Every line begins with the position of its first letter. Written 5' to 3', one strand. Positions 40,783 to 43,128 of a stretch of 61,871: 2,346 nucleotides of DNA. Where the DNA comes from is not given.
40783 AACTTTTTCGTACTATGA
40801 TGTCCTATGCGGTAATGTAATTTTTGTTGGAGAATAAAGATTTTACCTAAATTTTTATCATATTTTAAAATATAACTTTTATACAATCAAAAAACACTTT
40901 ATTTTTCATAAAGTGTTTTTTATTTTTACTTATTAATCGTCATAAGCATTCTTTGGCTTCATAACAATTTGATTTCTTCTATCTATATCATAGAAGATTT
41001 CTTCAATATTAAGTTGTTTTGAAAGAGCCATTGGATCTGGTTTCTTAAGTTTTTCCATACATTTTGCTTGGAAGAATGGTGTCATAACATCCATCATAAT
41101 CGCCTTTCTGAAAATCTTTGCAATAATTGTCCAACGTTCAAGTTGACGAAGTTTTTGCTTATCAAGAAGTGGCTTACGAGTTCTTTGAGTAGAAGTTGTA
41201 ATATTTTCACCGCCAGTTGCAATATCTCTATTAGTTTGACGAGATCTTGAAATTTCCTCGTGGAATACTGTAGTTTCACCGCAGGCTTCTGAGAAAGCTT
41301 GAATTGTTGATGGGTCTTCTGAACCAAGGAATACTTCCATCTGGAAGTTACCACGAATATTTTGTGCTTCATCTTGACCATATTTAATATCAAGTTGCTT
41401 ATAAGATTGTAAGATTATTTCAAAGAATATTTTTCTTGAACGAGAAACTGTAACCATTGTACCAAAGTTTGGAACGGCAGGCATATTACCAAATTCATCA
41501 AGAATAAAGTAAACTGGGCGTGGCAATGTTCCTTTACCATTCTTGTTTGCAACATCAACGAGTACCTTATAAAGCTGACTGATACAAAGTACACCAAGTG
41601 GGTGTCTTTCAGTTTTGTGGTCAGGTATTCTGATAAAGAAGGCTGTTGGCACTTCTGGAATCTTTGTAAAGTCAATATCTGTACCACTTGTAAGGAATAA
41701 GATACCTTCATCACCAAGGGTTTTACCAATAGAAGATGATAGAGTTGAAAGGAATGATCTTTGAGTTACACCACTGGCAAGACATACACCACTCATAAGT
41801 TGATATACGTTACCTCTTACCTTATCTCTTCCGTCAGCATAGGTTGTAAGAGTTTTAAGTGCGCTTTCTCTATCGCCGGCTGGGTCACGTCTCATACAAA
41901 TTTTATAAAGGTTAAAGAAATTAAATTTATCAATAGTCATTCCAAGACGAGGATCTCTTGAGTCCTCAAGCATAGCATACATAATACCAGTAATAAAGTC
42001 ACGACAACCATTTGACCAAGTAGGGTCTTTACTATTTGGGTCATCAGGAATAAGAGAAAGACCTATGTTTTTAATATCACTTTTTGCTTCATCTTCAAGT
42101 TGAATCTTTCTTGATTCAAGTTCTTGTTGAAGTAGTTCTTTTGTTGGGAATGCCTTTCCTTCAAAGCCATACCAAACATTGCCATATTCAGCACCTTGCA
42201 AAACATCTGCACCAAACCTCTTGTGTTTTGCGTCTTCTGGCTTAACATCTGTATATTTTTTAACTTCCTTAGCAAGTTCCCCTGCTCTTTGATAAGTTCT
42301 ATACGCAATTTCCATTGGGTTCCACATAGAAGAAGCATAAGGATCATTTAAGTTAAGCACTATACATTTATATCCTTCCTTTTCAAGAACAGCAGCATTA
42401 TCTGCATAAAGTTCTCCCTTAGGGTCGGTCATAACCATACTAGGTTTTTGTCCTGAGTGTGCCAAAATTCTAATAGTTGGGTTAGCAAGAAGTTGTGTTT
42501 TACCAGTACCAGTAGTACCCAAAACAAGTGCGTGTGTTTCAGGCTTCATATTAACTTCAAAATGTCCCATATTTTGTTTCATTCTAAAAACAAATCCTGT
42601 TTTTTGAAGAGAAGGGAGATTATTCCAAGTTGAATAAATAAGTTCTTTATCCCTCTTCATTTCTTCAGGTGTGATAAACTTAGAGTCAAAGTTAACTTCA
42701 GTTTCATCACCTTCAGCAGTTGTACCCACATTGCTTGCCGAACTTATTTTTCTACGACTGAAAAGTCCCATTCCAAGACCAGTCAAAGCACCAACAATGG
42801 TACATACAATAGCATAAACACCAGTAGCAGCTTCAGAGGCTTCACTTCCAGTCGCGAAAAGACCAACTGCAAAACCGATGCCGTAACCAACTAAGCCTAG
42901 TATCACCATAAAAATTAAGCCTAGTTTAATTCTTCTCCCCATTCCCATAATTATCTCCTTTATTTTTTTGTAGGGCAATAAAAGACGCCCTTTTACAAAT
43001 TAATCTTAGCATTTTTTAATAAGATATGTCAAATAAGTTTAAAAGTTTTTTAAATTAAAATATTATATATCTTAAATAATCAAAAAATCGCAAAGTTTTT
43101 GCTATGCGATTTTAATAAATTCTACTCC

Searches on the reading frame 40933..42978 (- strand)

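Call 5: search_protein_families(library=pfam, proteins=[window:40933-42978:-])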
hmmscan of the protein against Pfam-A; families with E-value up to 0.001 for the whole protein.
window:40933-42978:- (681 aa): 4 families
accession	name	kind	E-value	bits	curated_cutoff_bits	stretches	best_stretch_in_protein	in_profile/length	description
PF02534.20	T4SS-DNA_transf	-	3.5e-35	122.2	20.1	1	133-619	37-429/468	Type IV secretory system Conjugative DNA transfer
PF12696.13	TraG-D_C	-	2.5e-30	105.4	22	1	488-614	1-125/126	TraM recognition site of TraD and TraG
PF10412.15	TrwB_AAD_bind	-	3.8e-23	82.4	20.5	1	468-623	222-376/387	Type IV secretion-system coupling protein DNA-binding domain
PF01580.24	FtsK_SpoIIIE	-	0.00041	20.3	24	1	131-189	26-83/221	FtsK/SpoIIIE family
